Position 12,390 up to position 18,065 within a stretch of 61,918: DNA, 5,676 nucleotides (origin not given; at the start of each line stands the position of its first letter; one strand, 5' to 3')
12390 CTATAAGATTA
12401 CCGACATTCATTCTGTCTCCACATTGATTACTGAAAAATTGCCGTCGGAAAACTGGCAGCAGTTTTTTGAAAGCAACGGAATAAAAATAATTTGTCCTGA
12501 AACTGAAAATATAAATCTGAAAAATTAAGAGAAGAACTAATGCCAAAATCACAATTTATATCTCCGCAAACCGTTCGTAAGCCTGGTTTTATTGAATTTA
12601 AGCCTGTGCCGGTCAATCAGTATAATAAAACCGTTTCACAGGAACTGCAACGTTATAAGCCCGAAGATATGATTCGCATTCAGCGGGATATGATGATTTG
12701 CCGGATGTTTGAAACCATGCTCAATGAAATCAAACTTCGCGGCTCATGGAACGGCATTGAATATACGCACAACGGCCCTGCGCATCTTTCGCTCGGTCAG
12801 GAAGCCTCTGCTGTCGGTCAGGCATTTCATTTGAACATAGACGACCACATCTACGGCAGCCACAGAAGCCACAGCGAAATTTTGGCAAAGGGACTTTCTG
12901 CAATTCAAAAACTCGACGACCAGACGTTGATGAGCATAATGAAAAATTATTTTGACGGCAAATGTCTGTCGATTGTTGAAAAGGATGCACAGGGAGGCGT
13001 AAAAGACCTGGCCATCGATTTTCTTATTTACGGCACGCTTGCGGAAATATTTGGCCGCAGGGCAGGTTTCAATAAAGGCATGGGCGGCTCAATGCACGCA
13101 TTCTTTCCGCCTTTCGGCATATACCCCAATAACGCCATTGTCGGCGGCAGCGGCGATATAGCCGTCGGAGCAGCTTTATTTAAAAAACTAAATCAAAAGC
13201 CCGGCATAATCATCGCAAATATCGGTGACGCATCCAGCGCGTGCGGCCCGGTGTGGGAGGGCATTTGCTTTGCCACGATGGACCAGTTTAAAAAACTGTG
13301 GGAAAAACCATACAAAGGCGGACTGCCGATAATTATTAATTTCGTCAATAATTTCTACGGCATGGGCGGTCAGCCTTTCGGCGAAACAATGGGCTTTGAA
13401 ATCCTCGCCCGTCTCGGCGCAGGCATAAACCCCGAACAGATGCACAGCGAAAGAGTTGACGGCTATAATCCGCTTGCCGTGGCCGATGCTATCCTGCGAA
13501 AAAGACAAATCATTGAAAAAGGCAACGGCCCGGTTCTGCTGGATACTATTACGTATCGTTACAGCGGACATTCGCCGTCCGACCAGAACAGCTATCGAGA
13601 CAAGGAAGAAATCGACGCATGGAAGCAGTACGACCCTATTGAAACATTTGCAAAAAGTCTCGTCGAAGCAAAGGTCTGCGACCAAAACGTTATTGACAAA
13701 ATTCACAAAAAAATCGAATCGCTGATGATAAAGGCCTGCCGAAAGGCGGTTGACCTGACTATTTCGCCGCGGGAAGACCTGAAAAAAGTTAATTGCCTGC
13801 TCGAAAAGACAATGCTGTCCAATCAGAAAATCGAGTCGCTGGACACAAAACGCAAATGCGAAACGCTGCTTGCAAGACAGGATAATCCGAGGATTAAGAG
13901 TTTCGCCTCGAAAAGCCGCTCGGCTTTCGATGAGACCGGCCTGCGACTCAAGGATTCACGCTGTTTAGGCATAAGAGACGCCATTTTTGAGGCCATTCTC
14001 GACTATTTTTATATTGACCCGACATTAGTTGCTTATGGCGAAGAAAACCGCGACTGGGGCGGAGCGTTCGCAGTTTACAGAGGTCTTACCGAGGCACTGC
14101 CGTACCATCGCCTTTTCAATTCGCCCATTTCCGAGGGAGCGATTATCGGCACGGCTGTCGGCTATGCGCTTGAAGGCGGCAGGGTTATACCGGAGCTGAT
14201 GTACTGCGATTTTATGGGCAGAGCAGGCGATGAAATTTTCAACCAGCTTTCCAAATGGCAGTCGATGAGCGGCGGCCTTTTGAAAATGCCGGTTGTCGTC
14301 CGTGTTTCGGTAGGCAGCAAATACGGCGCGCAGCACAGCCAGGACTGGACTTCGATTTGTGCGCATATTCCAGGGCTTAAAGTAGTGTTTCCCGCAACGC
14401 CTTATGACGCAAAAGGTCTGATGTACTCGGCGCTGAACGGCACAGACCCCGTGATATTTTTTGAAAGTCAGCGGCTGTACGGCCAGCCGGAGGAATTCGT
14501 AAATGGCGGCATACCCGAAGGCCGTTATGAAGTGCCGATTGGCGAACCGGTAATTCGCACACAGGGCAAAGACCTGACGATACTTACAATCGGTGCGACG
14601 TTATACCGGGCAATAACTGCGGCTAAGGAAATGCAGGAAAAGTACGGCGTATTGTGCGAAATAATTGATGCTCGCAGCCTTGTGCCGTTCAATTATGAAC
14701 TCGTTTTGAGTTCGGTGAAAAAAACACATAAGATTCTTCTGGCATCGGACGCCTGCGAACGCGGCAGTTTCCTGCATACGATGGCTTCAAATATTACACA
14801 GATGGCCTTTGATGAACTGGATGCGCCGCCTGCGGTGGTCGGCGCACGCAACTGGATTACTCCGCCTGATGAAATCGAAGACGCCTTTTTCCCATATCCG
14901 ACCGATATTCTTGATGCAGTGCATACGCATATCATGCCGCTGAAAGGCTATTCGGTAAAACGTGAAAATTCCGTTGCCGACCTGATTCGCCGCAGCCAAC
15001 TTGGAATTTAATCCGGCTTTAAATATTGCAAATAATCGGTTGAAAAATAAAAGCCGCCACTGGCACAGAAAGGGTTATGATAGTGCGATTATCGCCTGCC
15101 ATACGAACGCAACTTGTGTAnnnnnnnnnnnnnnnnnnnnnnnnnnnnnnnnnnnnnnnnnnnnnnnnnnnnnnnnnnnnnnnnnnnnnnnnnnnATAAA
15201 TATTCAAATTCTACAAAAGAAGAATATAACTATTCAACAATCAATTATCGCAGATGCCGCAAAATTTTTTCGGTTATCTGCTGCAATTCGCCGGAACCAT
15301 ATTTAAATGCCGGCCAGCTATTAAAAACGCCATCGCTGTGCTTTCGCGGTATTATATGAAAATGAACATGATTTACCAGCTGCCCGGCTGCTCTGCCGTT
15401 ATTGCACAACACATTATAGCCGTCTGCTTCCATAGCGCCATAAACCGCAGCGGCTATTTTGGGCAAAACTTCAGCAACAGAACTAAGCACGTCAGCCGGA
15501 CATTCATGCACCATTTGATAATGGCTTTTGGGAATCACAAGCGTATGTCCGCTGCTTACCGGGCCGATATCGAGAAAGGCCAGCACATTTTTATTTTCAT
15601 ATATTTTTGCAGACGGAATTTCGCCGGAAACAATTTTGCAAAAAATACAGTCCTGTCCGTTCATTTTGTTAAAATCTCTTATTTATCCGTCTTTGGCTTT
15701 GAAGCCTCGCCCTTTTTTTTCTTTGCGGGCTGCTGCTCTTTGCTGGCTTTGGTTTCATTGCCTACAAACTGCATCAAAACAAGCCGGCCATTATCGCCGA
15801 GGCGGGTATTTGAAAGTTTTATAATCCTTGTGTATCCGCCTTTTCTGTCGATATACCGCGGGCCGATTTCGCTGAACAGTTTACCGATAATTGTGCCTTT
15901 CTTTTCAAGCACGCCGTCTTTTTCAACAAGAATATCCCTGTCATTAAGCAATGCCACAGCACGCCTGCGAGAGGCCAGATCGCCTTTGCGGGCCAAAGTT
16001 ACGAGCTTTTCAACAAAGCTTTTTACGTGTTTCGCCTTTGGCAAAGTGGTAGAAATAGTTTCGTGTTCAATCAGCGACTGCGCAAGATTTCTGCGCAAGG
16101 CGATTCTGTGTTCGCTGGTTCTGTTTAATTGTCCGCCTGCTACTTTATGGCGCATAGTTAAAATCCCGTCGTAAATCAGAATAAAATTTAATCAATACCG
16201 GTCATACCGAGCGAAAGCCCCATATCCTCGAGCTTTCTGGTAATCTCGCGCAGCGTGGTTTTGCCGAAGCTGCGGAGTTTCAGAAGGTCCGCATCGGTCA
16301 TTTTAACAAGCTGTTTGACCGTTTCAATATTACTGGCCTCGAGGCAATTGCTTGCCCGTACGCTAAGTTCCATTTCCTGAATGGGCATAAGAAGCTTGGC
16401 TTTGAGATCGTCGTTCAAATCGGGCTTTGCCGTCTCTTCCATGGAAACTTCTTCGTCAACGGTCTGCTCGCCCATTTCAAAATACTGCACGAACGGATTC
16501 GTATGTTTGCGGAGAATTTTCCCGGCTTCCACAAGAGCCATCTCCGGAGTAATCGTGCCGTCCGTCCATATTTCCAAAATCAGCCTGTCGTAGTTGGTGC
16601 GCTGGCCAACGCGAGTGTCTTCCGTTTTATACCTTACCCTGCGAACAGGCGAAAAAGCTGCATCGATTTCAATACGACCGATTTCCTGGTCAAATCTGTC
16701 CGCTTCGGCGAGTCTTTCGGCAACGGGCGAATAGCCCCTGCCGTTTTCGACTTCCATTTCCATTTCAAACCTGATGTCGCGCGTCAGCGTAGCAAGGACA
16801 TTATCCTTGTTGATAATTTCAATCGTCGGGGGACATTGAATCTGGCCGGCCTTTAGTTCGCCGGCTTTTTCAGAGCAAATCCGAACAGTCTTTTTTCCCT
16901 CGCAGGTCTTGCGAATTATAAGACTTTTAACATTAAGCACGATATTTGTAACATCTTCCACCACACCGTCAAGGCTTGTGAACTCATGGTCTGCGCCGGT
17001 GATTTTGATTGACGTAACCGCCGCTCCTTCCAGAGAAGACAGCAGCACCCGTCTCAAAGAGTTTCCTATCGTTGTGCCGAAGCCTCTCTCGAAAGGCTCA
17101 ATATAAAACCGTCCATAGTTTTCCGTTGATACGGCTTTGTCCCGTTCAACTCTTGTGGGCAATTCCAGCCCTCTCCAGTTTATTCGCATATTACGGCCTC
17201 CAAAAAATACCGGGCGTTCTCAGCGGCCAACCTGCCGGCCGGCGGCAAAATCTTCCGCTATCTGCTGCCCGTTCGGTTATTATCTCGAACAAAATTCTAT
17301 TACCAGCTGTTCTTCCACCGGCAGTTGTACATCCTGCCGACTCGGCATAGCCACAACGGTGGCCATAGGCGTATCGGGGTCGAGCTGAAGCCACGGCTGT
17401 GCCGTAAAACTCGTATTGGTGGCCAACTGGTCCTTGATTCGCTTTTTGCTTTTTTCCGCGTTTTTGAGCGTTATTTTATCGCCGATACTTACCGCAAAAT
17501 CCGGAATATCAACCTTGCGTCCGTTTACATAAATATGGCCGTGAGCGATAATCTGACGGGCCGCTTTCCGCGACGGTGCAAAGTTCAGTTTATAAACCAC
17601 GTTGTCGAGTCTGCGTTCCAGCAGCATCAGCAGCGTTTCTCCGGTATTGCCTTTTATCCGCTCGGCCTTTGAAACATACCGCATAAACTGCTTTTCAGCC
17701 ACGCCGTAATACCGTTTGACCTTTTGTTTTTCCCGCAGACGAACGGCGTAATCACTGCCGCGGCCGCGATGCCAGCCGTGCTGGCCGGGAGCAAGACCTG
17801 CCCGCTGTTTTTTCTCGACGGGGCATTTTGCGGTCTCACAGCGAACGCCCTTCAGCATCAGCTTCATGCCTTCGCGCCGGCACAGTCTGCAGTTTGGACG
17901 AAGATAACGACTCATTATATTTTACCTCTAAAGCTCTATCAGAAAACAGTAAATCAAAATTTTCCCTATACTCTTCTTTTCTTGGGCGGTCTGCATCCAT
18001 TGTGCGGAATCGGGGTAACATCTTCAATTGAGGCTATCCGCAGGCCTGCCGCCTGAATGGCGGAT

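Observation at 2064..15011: Rhamnose catabolic genes joined to a complete TPP/lipoate E1-E2-E3 dehydrogenase complex around one DeoR regulator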

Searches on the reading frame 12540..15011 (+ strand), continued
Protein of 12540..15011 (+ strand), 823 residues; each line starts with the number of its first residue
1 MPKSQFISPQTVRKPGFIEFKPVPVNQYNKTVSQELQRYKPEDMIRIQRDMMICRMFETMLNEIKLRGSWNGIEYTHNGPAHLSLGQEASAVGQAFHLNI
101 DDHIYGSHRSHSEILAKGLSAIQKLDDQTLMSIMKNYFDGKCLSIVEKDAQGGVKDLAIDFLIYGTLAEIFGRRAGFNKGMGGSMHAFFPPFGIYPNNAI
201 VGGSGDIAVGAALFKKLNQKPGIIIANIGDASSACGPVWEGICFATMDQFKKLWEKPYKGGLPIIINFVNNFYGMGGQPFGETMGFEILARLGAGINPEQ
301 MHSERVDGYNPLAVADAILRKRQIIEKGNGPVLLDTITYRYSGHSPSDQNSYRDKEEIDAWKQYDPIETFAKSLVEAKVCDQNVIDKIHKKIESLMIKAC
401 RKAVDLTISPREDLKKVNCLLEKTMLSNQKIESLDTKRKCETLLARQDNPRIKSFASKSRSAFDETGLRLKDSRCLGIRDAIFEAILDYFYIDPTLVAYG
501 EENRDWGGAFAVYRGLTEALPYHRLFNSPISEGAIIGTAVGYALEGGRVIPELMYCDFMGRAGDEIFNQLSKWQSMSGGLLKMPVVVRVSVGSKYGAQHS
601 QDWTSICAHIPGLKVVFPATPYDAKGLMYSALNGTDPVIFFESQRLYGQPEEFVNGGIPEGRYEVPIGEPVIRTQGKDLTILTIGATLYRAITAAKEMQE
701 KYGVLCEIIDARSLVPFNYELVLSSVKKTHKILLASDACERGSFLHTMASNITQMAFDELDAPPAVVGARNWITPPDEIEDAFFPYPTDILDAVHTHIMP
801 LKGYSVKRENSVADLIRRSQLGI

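Call 98: search_protein_families(library=pfam, max_evalue=0.0001, proteins=[L077:430-2061:+, L077:2072-3007:+, L077:3883-4362:+, L077:4359-4823:+, L077:12558-13700:+, L077:13705-15147:+, L077:15102-16151:+, L077:16232-17932:+, L045:5540-6247:+, L045:12705-13805:+])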
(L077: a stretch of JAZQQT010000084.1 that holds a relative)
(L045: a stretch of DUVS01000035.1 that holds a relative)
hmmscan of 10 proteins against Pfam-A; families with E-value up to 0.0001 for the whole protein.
L077:430-2061:+ (543 aa): 3 families
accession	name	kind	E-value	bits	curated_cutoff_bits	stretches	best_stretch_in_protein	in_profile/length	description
PF13684.11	FakA-like_C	-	1.7e-73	247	23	1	328-541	1-216/216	Fatty acid kinase subunit A-like, C-terminal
PF02734.22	Dak2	-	2e-38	132.4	27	1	32-198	1-173/174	DAK2 domain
PF21645.3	FakA-like_M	-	8.3e-26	90.1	24.9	1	231-310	1-79/80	Fatty acid kinase subunit A-like, middle domain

L077:2072-3007:+ (311 aa): 1 family
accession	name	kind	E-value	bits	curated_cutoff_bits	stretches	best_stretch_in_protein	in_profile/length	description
PF07136.16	DUF1385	-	2.8e-87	292.2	22.1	1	59-295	1-225/227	Protein of unknown function (DUF1385)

L077:3883-4362:+ (159 aa): 0 families

L077:4359-4823:+ (154 aa): 3 families
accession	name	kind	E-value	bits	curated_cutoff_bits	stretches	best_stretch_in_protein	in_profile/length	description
PF14437.12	MafB19-deam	-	1.1e-42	145.7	27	1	10-151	6-142/142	MafB19-like deaminase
PF00383.29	dCMP_cyt_deam_1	-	1.6e-30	105.5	25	1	7-104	4-101/102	Cytidine and deoxycytidylate deaminase zinc-binding region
PF14439.12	Bd3614-deam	-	2.3e-08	34.4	38.5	1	30-104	12-89/113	Bd3614-like deaminase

L077:12558-13700:+ (380 aa): 1 family
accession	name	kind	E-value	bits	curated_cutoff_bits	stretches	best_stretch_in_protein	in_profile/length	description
PF01098.24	FTSW_RODA_SPOVE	-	1.3e-74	251.8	26.4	1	26-368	12-353/356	Cell cycle protein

L077:13705-15147:+ (480 aa): 2 families
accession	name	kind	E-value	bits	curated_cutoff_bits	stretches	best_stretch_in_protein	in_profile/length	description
PF01266.30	DAO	-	2.3e-58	198.9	27.9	1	8-355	2-352/353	FAD dependent oxidoreductase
PF04324.20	Fer2_BFD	-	5.2e-14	52.7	26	1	401-454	1-49/50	BFD-like [2Fe-2S] binding domain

L077:15102-16151:+ (349 aa): 9 families
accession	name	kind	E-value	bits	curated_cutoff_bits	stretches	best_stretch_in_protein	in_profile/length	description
PF07992.20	Pyr_redox_2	-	5.8e-30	105.2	26.1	1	20-323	2-286/291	Pyridine nucleotide-disulphide oxidoreductase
PF13738.12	Pyr_redox_3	-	6.8e-17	62.1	30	2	72-312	75-305/305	Pyridine nucleotide-disulphide oxidoreductase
PF12831.13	FAD_oxidored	-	1.7e-09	38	27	1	20-90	1-70/416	FAD dependent oxidoreductase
PF00890.30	FAD_binding_2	-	2.8e-09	37.1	20.4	1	20-56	1-36/414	FAD binding domain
PF03486.20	HI0933_like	-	6.9e-07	29.4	50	0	20-83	2-62/244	HI0933-like protein Rossmann domain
PF01266.30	DAO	-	3.8e-06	27.1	27.9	0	20-51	1-31/353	FAD dependent oxidoreductase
PF00070.33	Pyr_redox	-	5.4e-06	27.3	22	0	175-247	2-80/82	Pyridine nucleotide-disulphide oxidoreductase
PF13450.12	NAD_binding_8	-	1.3e-05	25.8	21.9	0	23-65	1-42/68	NAD(P)-binding Rossmann-like domain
PF01946.23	Thi4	-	6.4e-05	22.7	26.2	0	17-56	16-55/235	Thi4 family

L077:16232-17932:+ (566 aa): 1 family
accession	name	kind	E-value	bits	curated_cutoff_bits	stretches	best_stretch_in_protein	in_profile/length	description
PF24708.1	Lip_C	-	1.6e-37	129.6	27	1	40-457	3-366/380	Lipase-like, C-terminal domain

L045:5540-6247:+ (235 aa): 1 family
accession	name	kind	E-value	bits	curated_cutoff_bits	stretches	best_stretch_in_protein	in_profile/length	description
PF21948.1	LplA-B_cat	-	1.1e-47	163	27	1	13-205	2-199/200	Lipoyl protein ligase A/B catalytic domain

L045:12705-13805:+ (366 aa): 0 families

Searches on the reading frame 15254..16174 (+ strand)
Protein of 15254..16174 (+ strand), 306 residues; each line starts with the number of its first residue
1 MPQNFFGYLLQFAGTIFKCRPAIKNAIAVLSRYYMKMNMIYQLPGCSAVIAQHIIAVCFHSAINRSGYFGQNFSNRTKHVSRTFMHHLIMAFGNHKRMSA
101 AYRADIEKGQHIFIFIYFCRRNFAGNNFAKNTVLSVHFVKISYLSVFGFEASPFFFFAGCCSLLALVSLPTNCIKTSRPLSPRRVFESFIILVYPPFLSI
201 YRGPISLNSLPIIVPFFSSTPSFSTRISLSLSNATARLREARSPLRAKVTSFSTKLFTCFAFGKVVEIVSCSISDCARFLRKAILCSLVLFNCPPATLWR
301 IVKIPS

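Call 30: search_protein_families(library=pfam, max_evalue=0.01, proteins=[window:15254-16174:+])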
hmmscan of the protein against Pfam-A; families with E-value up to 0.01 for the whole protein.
window:15254-16174:+ (306 aa): 0 families

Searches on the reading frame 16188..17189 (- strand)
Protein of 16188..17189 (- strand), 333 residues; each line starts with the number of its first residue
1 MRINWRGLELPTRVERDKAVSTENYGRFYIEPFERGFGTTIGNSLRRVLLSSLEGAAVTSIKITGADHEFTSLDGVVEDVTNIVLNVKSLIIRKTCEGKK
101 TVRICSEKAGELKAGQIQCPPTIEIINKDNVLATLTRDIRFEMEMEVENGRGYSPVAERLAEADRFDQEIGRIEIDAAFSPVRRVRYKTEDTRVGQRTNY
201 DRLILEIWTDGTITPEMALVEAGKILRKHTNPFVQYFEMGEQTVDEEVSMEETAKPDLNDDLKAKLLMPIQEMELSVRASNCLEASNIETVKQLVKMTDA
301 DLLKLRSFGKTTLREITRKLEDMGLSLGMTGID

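Call 30: search_protein_families(library=pfam, max_evalue=0.01, proteins=[window:16188-17189:-])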
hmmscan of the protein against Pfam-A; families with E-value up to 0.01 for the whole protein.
window:16188-17189:- (333 aa): 3 families
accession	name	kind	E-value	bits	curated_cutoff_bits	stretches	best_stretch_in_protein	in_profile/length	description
PF01193.29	RNA_pol_L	-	9.9e-25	86.5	24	1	31-229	1-73/74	RNA polymerase Rpb3/Rpb11 dimerisation domain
PF01000.31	RNA_pol_A_bac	-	1.2e-24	87.3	33.9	1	61-180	1-119/119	RNA polymerase Rpb3/RpoA insert domain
PF03118.21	RNA_pol_A_CTD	-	4e-21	74.9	23.8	1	261-321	6-66/67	Bacterial RNA polymerase, alpha chain C terminal domain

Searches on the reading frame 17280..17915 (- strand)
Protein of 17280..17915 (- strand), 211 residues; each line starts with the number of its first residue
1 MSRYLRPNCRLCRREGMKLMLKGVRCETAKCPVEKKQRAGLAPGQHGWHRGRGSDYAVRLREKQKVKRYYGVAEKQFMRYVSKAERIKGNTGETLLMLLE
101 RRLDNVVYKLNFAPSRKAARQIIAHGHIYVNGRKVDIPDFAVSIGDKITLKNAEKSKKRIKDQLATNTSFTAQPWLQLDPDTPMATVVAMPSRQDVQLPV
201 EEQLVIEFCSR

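Call 30: search_protein_families(library=pfam, max_evalue=0.01, proteins=[window:17280-17915:-])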
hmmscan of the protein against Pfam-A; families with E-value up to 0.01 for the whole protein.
window:17280-17915:- (211 aa): 3 families
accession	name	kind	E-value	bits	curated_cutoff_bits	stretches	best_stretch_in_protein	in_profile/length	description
PF00163.24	Ribosomal_S4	-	7.2e-28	97.6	23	1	3-100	1-95/95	Ribosomal protein S4/S9 N-terminal domain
PF01479.30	S4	-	7.8e-19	67.6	22.8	1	101-148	1-48/48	S4 domain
PF22421.1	SYY_C-terminal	-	1.6e-05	25.2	27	1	105-148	23-66/83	Tyrosine--tRNA ligase SYY-like C-terminal domain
